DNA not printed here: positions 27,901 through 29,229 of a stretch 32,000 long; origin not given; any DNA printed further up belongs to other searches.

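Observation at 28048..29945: AT-rich orphan module on the integrative element: sensor-like membrane protein divergent from an operator-flanked RHH regulator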

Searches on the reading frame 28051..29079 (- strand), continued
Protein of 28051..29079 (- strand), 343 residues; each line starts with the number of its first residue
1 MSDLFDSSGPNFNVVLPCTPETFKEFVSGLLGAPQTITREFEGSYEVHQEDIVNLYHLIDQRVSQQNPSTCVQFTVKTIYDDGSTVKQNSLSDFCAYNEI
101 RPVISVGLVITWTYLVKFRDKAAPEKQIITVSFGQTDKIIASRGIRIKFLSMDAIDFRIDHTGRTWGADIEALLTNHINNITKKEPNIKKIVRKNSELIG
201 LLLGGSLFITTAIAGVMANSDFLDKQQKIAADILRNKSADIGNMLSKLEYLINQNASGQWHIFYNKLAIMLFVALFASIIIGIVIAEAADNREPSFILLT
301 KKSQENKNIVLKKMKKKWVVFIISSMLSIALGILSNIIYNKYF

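Call 30: fold_search(model_id=the predicted structure, library=viral)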
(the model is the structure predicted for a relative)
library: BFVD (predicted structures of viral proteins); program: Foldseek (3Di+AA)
matches with E <= 10: 558; with E <= 0.001: 0
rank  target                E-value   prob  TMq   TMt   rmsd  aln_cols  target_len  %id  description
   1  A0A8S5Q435            3.6e-03  0.47  0.17  0.10  36.0       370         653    9  Major tail protein [Podoviridae sp. ctza028]
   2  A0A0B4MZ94            6.3e-03  0.41  0.15  0.09  28.4       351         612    9  Tail protein [Streptococcus phage SOCP]
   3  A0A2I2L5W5            8.8e-03  0.41  0.15  0.08  14.7       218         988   11  mRNA 5'-phosphatase [Orpheovirus IHUMI-LCC2]
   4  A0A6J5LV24            1.2e-02  0.57  0.21  0.21  24.3       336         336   12  AAA domain containing protein [uncultured Caudovirales phage]
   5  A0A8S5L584            1.8e-02  0.07  0.09  0.07  24.2       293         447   11  Maturation protein (Fragment) [ssRNA phage SRR5467091_14]
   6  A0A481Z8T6            2.9e-02  0.35  0.17  0.07  14.8       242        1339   12  mRNA 5'-phosphatase [Pithovirus LCPAC304]
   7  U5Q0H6                2.9e-02  0.14  0.12  0.08  22.6       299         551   12  Uncharacterized protein [Bacillus phage Slash]
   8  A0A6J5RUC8            3.0e-02  0.23  0.12  0.16  28.2       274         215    7  Uncharacterized protein [uncultured Caudovirales phage]
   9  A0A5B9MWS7            3.2e-02  0.35  0.17  0.24  13.8       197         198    7  (no name in the UniProt tables at hand)
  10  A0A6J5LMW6            3.2e-02  0.08  0.09  0.08  33.0       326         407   10  DNA circulation, N-terminal [uncultured Caudovirales phage]
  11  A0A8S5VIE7            4.0e-02  0.47  0.24  0.13  28.6       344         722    9  Major tail protein [Podoviridae sp. ct9H612]
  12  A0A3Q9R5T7            4.5e-02  0.30  0.12  0.21  12.2       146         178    8  (no name in the UniProt tables at hand)
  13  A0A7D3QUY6            5.0e-02  0.23  0.14  0.10  12.4       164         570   13  AAA ATPase protein [Fadolivirus FV1/VV64]
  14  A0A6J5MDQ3            5.3e-02  0.47  0.18  0.34   8.8       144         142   11  Uncharacterized protein [uncultured Caudovirales phage]
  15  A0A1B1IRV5            5.6e-02  0.20  0.10  0.11  10.3        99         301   13  (no name in the UniProt tables at hand)
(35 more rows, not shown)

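Call 32: find_related_loci(query=A1, collection=genome_contigs, flank=10000)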
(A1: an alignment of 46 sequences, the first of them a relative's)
Query A1 (343 aa) in genome_contigs; peptide patterns used: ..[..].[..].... (x = any residue, [..] = any of these).
35 stretches matched a pattern; 26 encode a relative of the query (tblastn E <= 1e-3); 26 distinct loci.
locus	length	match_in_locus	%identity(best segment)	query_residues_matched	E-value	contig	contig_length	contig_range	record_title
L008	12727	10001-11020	44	12-343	6e-85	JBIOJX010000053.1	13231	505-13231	MAG: Desulfobaccales bacterium isolate GcC11-15 k141_1642873_length_13231_cov_25.0000, whole genome shotgun sequence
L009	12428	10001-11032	39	8-343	3e-77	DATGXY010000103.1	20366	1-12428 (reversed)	MAG TPA_asm: Holophaga sp. isolate SMAG_U10621 k141_253376, whole genome shotgun sequence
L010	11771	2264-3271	38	12-343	3e-74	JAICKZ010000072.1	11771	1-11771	MAG: Steroidobacteraceae bacterium isolate GZL_HY_2_bin.97 k141_4738361_length_11771_cov_7.0000, whole genome shotgun se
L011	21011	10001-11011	41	12-343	1e-81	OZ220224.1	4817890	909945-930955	MAG: uncultured Kistimonas sp. isolate 85cdd03d-db34-4338-bc11-e7a22193d3ac genome assembly, chromosome: 1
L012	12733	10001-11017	38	7-343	5e-73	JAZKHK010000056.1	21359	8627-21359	MAG: Pseudomonadota bacterium isolate DC_SW_03_SPN07022020-bin006_1 DCSW031SPN_B006_1_000000000056, whole genome shotgun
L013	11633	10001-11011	38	12-343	4e-72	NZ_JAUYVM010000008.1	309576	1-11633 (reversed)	Vibrio penaeicida strain 6E01 GLLLNBMG_8, whole genome shotgun sequence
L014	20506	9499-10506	36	13-343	3e-72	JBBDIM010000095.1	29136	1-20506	MAG: Pirellulaceae bacterium isolate LejiaA_58_20 Lejia_A_2490_length_29136_cov_12, whole genome shotgun sequence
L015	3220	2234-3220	39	14-339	3e-72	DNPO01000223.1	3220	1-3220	MAG TPA_asm: Candidatus Sumerlaeota bacterium isolate UBA8349 contig_285640, whole genome shotgun sequence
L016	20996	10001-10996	37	14-339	1e-70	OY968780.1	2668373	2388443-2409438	MAG: uncultured Coriobacteriia bacterium isolate MFD05942.bin.c.2 genome assembly, chromosome: 1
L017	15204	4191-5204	36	8-343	2e-69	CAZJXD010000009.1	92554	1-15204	MAG TPA_asm: uncultured Desulfobacteraceae bacterium isolate SRP323688_co1_280 genome assembly, contig: NODE_483_length_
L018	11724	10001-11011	36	14-343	1e-68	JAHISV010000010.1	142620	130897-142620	MAG: Bacteroidetes bacterium isolate MM_PC_MetaG.mb.19 MM_PC_MetaG.mb.19_k141_1206982, whole genome shotgun sequence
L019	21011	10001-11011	36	8-341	5e-68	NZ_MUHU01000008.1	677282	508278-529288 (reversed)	Derxia lacustris strain HL-12 isolate fresh water ctg_8, whole genome shotgun sequence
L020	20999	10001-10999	38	14-343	3e-62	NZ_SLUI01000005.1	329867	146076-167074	Anaerospora hongkongensis strain DSM 15969 Ga0310510_105, whole genome shotgun sequence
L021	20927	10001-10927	35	2-339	6e-56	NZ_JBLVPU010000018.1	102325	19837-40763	Flavobacterium sp. ZT3P35 L31_18, whole genome shotgun sequence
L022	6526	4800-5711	37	14-340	4e-53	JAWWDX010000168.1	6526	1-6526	MAG: Putridiphycobacter sp. isolate HN18.bin.26 k141_656782_length_6526_cov_9.0000, whole genome shotgun sequence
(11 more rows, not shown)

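Call 40: search_dna_similar(query=window:28051-29079:-, collection=plasmids, mode=protein, max_evalue=0.001)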
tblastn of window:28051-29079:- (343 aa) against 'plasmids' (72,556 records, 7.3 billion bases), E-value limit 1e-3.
Records with a match: 3; places in all: 3; records where one place covers at least 80% of the query: 0.
Best place of each record, by identity: <60% 3.
By first word of the organism name: Acinetobacter 3.
By predicted mobility (MOB-suite, as given by PLSDB): non-mobilizable 1; mobilizable 1; conjugative 1.
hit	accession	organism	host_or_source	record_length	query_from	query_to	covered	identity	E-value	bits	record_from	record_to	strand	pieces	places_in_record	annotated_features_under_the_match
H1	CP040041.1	Acinetobacter baumannii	Homo sapiens,blood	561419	14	190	52%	26.0%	3e-10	69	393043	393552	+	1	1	hypothetical protein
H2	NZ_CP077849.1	Acinetobacter baumannii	Homo sapiens,Rectal swab_P28_BU14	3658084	14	190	52%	26.0%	3e-10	69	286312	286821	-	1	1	none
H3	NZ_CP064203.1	Acinetobacter baumannii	Homo sapiens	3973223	14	190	52%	26.0%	3e-10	69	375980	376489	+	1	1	none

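Call 41: search_dna_similar(query=window:28051-29079:-, collection=phages, mode=protein, max_evalue=0.001)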
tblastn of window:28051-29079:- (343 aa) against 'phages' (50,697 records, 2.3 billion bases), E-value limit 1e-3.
No match.

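Call 65: search_protein_families(library=pfam, alignment_id=A5, max_evalue=0.00001)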
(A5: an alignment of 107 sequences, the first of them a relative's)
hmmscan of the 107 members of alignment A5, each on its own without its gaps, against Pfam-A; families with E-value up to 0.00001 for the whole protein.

A. member 1, L001:5563-6486:- (308 aa): 1 family
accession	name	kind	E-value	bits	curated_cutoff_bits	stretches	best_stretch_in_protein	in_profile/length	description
PF00889.24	EF_TS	-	2.7e-67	226.8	27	1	70-288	1-204/204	Elongation factor TS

B. families by the number of members that match (of 107 scanned): 93 families (the first 25 are shown)
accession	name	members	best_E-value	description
PF00549.24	Ligase_CoA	2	3.9e-34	CoA-ligase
PF01381.28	HTH_3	2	3.2e-10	Helix-turn-helix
PF13560.12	HTH_31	2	1.6e-07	Helix-turn-helix domain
PF01642.28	MM_CoA_mutase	1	5.6e-224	Methylmalonyl-CoA mutase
PF00310.26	GATase_2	1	2.4e-177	Glutamine amidotransferases class-II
PF01645.23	Glu_synthase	1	2.4e-153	Conserved region in glutamate synthase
PF04551.19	GcpE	1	6.3e-147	GcpE protein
PF02548.21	Pantoate_transf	1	2.1e-118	Ketopantoate hydroxymethyltransferase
PF00206.25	Lyase_1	1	1.4e-113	Lyase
PF04898.20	Glu_syn_central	1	2e-113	Glutamate synthase central domain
PF03050.20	DDE_Tnp_IS66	1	8.3e-105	Transposase IS66 family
PF16113.10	ECH_2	1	1.3e-98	Enoyl-CoA hydratase/isomerase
PF00318.25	Ribosomal_S2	1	3e-93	Ribosomal protein S2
PF01493.24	GXGXG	1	3.5e-85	GXGXG motif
PF08442.15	ATP-grasp_2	1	1e-73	ATP-grasp domain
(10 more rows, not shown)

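Call 66: search_protein_families(library=padloc, alignment_id=A5, max_evalue=0.00001)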
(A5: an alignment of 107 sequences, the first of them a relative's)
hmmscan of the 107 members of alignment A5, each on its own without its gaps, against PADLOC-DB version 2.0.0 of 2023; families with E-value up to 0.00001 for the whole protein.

A. member 1, L001:5563-6486:- (308 aa): 0 families

B. families by the number of members that match (of 107 scanned): 113 families (the first 25 are shown)
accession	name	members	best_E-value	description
PDLC03952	RmrA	2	7e-79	-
PDLC03949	RmrA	2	1.8e-69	-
PDLC02926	HTH_VI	2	1.6e-09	-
PDLC03944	RmrA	1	2.5e-161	-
PDLC04997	PDC-S32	1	2.5e-113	-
PDLC04996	PDC-S32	1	4.9e-99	-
PDLC03947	RmrA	1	8.1e-93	-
PDLC03948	RmrA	1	8.1e-90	-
PDLC03951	RmrA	1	1e-84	-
PDLC03954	RmrA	1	5.1e-82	-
PDLC03956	RmrA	1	2.6e-69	-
PDLC03802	RTasHel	1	4.8e-68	DRT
PDLC00114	GajB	1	1.7e-64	UrvD helicase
PDLC03945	RmrA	1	5.2e-64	-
PDLC03005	Hp2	1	1.4e-63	-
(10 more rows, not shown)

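Call 78: get_annotated_region(hit=H1, flank=7000)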
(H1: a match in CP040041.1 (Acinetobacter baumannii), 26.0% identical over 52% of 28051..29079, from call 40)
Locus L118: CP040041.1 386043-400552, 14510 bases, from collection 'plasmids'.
description: Acinetobacter baumannii strain VB958 plasmid unnamed1, complete sequence
organism: Acinetobacter baumannii (NCBI taxid 470)
taxonomy: Bacteria; Pseudomonadota; Gammaproteobacteria; Moraxellales; Moraxellaceae; Acinetobacter; Acinetobacter baumannii
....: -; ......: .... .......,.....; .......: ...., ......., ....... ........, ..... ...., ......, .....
typing (MOB-suite, as given by PLSDB): non-mobilizable
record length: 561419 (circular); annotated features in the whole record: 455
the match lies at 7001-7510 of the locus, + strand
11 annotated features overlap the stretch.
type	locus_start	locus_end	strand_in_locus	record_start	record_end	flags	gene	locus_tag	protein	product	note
CDS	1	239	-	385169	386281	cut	-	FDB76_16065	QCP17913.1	transporter substrate-binding domain-containing protein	-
CDS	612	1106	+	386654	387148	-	greB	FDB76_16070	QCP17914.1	transcription elongation factor GreB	-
CDS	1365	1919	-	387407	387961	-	-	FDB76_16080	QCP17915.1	SgcJ/EcaC family oxidoreductase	-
CDS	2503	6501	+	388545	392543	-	-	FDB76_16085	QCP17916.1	amino acid adenylation domain-containing protein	-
CDS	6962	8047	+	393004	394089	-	-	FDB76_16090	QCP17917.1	hypothetical protein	-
CDS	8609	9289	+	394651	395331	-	-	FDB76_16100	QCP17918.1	TetR/AcrR family transcriptional regulator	-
CDS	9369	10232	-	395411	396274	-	-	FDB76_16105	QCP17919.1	metal-dependent hydrolase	-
CDS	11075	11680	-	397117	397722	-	-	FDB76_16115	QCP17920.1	nitroreductase family protein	-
CDS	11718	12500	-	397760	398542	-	-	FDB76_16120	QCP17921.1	SDR family oxidoreductase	-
CDS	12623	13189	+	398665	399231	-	-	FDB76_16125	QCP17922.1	TetR/AcrR family transcriptional regulator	-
CDS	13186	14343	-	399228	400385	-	-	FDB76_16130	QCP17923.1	glycerate kinase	-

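Call 81: find_encoding_contigs(protein=P0311, flank=5000, max_places=4)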
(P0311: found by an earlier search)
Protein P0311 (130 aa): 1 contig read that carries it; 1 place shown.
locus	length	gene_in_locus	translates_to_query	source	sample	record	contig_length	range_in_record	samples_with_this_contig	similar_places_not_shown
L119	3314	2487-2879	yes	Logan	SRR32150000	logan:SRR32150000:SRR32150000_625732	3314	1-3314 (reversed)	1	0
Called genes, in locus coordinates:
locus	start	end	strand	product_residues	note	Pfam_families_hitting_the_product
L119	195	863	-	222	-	-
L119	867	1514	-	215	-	-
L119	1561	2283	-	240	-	PF01844:HNH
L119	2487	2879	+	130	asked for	-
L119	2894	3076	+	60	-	-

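Call 86: find_encoding_contigs(protein=P0002, flank=5000, max_places=2)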
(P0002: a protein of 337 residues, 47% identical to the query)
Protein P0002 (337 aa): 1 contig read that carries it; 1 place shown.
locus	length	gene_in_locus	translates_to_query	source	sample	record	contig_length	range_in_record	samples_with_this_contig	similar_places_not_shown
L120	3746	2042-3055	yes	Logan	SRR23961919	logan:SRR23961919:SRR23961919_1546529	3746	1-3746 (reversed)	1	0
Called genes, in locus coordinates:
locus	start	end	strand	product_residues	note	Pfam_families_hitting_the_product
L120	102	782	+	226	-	-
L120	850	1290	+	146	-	-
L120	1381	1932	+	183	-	-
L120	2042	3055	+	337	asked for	-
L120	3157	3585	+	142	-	-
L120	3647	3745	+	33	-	?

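Call 87: find_encoding_contigs(protein=P0004, flank=8000, max_places=2)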
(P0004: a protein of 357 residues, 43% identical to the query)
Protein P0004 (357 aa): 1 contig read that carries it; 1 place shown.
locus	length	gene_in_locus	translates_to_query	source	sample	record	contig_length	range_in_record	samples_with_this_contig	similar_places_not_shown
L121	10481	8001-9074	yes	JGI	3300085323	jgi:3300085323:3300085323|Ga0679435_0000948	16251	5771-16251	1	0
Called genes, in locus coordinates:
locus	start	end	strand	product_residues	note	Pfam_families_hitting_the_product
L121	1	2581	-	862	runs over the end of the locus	PF12704:MacB_PCD, PF02687:FtsX, PF12704:MacB_PCD, PF02687:FtsX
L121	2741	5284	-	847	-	PF12704:MacB_PCD, PF02687:FtsX, PF12704:MacB_PCD, PF02687:FtsX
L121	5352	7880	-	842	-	PF12704:MacB_PCD, PF02687:FtsX, PF12704:MacB_PCD, PF02687:FtsX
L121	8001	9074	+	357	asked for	-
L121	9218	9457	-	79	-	-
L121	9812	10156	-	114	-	PF04342:DMT_6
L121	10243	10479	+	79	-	?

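Call 89: find_related_loci(query=A1, collection=viral_contigs, flank=8000)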
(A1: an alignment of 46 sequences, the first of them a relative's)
Query A1 (343 aa) in viral_contigs; peptide patterns used: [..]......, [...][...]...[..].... (x = any residue, [..] = any of these).
105 stretches matched a pattern; 11 encode a relative of the query (tblastn E <= 1e-3); 11 distinct loci.
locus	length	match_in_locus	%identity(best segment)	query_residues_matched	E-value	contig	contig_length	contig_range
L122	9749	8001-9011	36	14-343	4e-69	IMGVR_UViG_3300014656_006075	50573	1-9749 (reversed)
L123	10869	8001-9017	40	13-343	2e-67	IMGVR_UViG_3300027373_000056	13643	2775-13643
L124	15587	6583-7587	35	11-343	1e-61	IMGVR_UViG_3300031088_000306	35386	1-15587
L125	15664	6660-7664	34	11-343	1e-60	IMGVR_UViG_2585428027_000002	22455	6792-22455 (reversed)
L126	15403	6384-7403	34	6-339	3e-54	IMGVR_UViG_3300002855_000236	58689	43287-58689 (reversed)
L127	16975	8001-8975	32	14-338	2e-46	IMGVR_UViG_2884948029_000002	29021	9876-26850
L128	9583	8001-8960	31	14-340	8e-46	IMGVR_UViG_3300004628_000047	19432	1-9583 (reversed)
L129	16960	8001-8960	31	14-340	8e-46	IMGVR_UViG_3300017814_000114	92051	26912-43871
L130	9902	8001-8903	32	12-339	3e-39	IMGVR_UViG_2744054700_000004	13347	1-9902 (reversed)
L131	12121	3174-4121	31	11-324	3e-36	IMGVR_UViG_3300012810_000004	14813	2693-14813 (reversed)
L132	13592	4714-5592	27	7-306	6e-20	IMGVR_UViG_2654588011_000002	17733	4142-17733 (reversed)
